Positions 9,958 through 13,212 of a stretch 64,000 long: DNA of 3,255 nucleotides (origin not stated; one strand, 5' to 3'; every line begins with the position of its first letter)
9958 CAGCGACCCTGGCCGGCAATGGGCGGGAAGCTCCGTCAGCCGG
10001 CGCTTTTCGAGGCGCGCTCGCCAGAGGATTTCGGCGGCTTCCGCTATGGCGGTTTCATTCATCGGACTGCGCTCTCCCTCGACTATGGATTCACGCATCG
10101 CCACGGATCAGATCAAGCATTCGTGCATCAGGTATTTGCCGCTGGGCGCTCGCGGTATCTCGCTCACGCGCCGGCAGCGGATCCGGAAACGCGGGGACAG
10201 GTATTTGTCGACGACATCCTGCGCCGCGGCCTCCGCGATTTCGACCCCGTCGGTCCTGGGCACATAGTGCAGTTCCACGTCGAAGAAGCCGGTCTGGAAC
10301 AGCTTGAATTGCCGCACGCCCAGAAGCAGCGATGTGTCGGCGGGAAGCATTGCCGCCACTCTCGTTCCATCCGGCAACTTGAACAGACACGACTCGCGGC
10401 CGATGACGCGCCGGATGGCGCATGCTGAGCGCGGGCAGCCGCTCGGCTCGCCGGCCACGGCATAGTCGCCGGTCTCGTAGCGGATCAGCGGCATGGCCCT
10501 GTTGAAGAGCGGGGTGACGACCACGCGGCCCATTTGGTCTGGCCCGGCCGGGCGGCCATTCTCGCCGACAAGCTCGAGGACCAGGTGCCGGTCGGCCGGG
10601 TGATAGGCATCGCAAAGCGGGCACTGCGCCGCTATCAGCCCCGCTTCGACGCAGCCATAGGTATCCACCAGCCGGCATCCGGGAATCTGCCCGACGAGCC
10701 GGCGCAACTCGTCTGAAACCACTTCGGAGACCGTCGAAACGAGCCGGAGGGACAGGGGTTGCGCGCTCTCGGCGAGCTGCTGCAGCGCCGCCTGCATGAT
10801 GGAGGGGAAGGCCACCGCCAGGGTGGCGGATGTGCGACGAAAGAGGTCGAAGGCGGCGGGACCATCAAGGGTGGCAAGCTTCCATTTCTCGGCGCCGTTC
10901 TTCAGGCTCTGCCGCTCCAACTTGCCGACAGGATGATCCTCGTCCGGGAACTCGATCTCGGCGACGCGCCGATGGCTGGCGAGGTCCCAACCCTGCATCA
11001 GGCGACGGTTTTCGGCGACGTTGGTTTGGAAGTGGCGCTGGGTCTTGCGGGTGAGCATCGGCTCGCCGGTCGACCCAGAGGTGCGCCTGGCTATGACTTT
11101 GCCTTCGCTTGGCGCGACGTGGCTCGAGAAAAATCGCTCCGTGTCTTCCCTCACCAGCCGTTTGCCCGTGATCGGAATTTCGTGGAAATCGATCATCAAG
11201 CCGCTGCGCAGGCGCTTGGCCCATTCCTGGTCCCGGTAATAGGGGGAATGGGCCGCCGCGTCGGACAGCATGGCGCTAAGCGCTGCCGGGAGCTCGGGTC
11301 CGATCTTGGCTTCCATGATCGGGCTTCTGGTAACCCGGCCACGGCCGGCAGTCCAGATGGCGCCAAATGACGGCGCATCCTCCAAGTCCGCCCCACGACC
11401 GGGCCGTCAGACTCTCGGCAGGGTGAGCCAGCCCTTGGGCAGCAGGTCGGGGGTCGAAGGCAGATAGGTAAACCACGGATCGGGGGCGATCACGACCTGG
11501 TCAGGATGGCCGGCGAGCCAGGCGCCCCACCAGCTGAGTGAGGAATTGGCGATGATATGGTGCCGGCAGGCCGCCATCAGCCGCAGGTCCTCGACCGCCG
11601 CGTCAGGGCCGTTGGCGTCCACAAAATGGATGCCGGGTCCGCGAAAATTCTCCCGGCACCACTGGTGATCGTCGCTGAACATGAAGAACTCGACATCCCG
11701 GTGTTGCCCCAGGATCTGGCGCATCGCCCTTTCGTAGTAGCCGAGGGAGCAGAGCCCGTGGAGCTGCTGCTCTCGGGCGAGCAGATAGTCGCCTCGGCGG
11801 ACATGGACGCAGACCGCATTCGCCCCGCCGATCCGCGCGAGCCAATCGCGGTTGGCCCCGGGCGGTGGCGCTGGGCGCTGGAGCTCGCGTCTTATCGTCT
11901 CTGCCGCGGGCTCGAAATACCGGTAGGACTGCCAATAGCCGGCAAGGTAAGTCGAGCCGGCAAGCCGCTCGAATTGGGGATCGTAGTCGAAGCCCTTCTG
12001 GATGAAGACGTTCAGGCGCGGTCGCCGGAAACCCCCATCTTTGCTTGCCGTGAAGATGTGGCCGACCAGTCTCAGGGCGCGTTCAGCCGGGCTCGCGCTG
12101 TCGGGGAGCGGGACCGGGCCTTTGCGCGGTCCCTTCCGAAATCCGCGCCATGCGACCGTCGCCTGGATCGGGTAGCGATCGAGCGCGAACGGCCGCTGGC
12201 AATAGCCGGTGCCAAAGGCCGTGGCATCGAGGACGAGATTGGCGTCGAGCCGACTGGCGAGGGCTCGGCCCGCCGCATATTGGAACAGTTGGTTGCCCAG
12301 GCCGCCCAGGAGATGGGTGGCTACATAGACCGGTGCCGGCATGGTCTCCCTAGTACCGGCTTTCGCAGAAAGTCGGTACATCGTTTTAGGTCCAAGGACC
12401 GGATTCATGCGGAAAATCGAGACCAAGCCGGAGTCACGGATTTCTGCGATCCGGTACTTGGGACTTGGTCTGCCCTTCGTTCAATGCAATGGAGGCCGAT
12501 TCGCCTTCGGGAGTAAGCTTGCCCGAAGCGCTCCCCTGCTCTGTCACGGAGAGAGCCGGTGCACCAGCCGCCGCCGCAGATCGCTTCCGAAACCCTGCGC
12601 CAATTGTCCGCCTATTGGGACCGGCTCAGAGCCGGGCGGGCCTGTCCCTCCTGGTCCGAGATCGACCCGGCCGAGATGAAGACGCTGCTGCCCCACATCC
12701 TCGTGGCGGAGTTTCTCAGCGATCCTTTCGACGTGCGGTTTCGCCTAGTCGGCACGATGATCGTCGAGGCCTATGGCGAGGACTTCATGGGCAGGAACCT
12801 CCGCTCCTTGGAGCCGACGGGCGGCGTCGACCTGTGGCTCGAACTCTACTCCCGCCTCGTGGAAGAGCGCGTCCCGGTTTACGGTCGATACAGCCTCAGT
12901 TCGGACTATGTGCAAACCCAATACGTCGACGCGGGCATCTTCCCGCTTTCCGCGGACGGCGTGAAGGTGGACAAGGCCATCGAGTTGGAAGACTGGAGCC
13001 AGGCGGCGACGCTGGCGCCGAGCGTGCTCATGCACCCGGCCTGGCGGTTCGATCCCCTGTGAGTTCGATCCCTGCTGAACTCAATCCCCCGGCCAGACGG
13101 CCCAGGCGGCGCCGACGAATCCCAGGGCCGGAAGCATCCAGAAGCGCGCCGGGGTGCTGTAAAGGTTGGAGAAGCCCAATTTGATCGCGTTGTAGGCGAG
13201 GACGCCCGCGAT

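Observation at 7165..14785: Two paralogous MshEN-AAA+ ATPases bracket a fucosyltransferase / acyl-adenylate ligase / hydratase cassette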

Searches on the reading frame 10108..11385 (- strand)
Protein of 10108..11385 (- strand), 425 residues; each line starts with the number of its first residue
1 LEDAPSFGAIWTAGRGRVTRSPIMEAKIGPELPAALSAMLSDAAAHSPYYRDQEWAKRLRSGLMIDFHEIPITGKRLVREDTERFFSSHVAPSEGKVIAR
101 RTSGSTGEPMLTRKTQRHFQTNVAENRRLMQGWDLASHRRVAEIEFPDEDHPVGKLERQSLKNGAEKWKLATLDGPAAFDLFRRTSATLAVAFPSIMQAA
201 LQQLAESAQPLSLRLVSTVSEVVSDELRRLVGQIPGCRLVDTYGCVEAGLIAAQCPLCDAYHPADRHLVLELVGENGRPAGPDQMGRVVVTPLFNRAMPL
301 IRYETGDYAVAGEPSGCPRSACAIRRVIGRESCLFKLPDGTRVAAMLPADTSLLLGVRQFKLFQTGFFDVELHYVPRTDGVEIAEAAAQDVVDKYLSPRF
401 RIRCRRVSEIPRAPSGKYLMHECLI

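Call 3: search_protein_families(library=pfam, proteins=[window:10108-11385:-], max_evalue=0.01)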
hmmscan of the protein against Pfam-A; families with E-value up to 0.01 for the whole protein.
window:10108-11385:- (425 aa): 1 family
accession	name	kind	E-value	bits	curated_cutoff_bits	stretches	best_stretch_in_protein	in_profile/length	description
PF00501.34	AMP-binding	-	7.5e-08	32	29.9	1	164-289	231-373/384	AMP-binding enzyme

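Call 4: search_protein_families(library=ncbifam, proteins=[window:10108-11385:-], max_evalue=0.01)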
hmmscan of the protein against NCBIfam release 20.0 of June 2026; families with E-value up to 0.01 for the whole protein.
window:10108-11385:- (425 aa): 8 families
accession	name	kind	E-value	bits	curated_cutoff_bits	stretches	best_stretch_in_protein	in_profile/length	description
NF045666.1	DVU1553_fam_AMP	equivalog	4.5e-32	111.4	300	1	17-330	12-330/331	DVU_1553 family AMP-dependent CoA ligase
NF053551.1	FlxY_rubin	equivalog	2.6e-16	59.4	520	1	237-408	228-395/424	flexirubin biosynthesis putative acyl-CoA ligase FlxY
NF041217.1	BagE_FevW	exception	4.8e-15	55.4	800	1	205-330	185-310/424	bagremycin/ferroverdin synthetase BagE/FevW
TIGR02155.1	PA_CoA_ligase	equivalog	9.7e-08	30.9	646.3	1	198-332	182-318/422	phenylacetate--CoA ligase PaaK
TIGR01733.1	AA-adenyl-dom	subfamily_domain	2.8e-07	29.7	317.4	1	102-253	128-278/409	amino acid adenylation domain-containing protein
NF041878.1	paak_haloarch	equivalog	3.9e-07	29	700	1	207-333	196-327/427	phenylacetate--CoA ligase PaaK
TIGR02304.1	aden_form_hyp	equivalog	7.9e-05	21.8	251.9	1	181-371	182-372/430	F390 synthetase-related protein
NF004837.0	PRK06187.1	subfamily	0.002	16.5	476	0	164-256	238-331/531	long-chain-fatty-acid--CoA ligase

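Call 8: search_protein_families(library=padloc, proteins=[window:10108-11385:-], max_evalue=0.01)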
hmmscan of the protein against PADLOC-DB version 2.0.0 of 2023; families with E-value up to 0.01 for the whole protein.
window:10108-11385:- (425 aa): 0 families

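Call 60: find_related_loci(query=window:10108-11319:-, collection=metagenome_contigs, flank=8000)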
Query window:10108-11319:- (403 aa) in metagenome_contigs; peptide patterns used: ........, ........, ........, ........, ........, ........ (x = any residue, [..] = any of these).
146 stretches matched a pattern; 22 encode a relative of the query (tblastn E <= 1e-3); 21 distinct loci.
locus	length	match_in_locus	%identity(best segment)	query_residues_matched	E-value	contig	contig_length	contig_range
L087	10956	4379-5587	100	1-403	0e+0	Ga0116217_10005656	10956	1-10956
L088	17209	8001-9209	78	1-403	0e+0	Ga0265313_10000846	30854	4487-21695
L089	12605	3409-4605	59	3-403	1e-160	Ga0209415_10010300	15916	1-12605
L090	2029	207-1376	60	14-403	2e-171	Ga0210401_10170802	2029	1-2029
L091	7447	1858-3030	59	13-403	2e-153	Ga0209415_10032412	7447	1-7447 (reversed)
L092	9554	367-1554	56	8-403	4e-152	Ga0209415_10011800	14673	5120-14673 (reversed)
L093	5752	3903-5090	56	8-403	1e-151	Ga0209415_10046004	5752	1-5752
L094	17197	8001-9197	57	3-403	1e-150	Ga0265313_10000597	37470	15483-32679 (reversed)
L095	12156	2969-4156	56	8-403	2e-150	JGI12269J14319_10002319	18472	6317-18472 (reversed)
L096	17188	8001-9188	56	8-403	3e-148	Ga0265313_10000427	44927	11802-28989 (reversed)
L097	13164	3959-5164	57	2-403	6e-156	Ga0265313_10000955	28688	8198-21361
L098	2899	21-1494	56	14-403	2e-153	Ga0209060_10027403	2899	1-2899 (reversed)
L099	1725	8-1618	54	13-403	1e-157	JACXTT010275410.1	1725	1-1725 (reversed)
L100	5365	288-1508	54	4-403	4e-146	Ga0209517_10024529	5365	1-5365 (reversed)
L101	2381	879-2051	53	13-403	1e-150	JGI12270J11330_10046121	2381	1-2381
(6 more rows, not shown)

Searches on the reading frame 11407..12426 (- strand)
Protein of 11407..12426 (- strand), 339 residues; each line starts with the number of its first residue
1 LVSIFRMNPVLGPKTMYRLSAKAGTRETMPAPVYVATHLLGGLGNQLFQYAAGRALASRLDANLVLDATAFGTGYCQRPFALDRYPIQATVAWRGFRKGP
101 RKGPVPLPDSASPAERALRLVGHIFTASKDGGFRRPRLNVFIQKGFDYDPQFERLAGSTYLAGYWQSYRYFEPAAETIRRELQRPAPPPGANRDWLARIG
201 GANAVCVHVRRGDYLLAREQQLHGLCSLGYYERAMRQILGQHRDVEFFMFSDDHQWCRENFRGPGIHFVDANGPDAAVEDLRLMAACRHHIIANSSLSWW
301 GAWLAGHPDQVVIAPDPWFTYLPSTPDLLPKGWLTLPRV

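Call 3: search_protein_families(library=pfam, proteins=[window:11407-12426:-], max_evalue=0.01)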
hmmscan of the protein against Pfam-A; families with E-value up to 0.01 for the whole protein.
window:11407-12426:- (339 aa): 1 family
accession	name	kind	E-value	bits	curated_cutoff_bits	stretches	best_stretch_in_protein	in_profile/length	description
PF01531.22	Glyco_transf_11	-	7.3e-28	98.1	23.9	1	159-316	124-276/298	Glycosyl transferase family 11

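Call 4: search_protein_families(library=ncbifam, proteins=[window:11407-12426:-], max_evalue=0.01)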
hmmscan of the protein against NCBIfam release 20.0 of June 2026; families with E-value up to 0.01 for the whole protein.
window:11407-12426:- (339 aa): 0 families

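Call 8: search_protein_families(library=padloc, proteins=[window:11407-12426:-], max_evalue=0.01)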
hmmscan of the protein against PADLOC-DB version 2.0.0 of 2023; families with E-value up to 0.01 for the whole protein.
window:11407-12426:- (339 aa): 0 families

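Call 81: search_protein_families(library=pfam, proteins=[window:11407-12342:-], max_evalue=0.01)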
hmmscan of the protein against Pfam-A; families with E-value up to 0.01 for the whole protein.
window:11407-12342:- (311 aa): 1 family
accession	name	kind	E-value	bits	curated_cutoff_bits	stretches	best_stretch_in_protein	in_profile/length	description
PF01531.22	Glyco_transf_11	-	6.4e-28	98.3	23.9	1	131-288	124-276/298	Glycosyl transferase family 11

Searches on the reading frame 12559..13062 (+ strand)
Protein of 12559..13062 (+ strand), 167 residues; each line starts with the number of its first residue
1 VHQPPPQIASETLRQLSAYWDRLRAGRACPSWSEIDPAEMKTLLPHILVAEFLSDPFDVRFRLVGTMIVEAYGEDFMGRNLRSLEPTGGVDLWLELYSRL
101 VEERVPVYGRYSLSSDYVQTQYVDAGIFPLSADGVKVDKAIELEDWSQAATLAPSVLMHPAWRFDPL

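Call 8: search_protein_families(library=padloc, proteins=[window:12559-13062:+], max_evalue=0.01)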
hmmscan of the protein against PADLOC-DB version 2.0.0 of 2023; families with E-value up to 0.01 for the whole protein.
window:12559-13062:+ (167 aa): 0 families

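Call 81: search_protein_families(library=pfam, proteins=[window:12559-13062:+], max_evalue=0.01)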
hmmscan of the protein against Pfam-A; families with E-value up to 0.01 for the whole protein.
window:12559-13062:+ (167 aa): 1 family
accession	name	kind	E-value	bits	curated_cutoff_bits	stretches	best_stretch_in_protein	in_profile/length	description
PF07310.19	PAS_5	-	1.4e-13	51.3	22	1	10-86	3-78/137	PAS domain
